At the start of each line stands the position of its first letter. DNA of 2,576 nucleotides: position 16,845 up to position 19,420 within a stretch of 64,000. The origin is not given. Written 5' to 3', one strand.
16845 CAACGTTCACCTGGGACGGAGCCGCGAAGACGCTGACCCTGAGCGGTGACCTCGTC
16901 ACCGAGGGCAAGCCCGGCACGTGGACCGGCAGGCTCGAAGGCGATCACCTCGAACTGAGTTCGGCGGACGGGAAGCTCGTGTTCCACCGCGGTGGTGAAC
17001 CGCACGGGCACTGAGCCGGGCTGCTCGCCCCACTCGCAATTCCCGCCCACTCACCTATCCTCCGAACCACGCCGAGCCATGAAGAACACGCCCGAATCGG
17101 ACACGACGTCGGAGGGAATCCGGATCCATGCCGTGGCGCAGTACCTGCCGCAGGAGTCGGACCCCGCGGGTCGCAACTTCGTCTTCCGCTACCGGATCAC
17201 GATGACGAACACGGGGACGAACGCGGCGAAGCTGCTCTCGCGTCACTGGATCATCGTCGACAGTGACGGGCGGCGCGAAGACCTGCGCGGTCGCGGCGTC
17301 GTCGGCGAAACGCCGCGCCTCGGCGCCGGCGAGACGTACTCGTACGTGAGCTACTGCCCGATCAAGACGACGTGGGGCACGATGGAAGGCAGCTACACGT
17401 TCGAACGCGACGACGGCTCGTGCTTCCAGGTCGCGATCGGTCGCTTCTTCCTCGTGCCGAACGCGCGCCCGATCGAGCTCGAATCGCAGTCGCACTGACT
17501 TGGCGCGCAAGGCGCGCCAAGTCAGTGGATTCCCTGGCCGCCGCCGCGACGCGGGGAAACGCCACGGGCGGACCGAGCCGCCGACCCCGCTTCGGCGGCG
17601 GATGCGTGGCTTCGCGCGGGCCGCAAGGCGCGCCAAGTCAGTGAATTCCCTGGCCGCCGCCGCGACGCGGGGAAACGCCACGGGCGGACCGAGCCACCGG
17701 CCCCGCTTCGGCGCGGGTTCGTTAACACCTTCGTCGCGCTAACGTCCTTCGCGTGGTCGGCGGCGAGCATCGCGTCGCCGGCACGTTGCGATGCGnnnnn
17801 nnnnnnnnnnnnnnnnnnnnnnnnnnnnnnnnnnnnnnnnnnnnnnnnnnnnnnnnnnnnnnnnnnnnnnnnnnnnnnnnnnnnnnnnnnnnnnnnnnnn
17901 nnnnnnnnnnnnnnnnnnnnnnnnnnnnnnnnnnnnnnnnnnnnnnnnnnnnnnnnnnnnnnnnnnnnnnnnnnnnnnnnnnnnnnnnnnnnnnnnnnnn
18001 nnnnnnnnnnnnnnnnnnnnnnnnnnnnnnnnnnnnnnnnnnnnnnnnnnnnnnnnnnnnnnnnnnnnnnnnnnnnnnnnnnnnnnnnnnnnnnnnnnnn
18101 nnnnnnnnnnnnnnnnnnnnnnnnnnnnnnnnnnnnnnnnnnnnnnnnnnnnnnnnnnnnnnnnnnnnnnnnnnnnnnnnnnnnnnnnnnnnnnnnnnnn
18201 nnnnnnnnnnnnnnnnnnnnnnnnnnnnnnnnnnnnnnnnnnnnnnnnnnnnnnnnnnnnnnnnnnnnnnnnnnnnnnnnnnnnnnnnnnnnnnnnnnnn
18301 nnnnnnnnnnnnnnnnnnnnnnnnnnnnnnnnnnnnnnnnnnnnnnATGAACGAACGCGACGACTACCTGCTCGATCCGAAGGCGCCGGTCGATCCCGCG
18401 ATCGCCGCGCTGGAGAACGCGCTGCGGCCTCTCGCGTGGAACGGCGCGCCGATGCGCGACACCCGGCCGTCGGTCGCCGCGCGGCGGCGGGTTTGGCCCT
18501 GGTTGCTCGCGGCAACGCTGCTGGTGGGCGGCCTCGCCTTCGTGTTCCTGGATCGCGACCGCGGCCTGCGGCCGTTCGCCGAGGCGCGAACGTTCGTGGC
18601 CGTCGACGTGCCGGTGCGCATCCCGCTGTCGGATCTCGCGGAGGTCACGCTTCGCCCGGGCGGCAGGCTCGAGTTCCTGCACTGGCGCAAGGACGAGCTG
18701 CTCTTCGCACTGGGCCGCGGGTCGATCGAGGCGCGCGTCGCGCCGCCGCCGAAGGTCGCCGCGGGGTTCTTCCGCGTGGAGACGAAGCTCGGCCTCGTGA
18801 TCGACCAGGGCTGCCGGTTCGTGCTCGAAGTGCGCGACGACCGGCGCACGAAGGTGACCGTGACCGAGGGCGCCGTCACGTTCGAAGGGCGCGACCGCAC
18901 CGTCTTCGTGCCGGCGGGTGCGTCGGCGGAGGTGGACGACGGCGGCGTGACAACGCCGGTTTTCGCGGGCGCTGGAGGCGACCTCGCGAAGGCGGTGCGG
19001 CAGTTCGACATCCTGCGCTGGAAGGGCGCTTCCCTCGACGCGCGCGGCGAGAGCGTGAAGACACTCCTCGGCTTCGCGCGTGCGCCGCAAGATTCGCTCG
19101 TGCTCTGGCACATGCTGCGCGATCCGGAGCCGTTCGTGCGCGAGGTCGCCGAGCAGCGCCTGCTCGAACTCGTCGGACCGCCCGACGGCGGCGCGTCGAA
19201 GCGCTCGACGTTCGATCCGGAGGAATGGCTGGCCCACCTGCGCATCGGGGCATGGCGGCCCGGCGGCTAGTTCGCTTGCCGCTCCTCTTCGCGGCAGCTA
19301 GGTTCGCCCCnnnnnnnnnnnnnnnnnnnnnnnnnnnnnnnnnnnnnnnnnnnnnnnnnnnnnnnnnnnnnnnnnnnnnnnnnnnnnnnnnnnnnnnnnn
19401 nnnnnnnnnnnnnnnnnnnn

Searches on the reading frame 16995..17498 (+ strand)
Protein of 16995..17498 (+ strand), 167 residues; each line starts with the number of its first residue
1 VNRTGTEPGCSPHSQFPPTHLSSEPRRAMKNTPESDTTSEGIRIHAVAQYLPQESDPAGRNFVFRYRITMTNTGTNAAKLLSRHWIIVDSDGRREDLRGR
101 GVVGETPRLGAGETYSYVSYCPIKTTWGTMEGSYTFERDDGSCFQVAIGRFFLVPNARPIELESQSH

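Call 11: search_protein_families(library=pfam, proteins=[window:16995-17498:+], max_evalue=0.001)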
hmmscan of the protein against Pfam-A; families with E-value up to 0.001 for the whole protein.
window:16995-17498:+ (167 aa): 1 family
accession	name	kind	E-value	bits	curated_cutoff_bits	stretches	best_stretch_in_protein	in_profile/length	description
PF04379.20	DUF525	-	1.1e-30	106.1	27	1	53-137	2-86/87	ApaG domain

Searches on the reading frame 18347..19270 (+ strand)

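Call 11: search_protein_families(library=pfam, proteins=[window:18347-19270:+], max_evalue=0.001)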
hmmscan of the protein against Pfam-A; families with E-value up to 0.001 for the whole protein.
window:18347-19270:+ (307 aa): 1 family
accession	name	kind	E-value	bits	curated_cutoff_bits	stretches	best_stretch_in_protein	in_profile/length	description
PF04773.18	FecR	-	2.1e-06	28.5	24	1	90-177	11-96/97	FecR protein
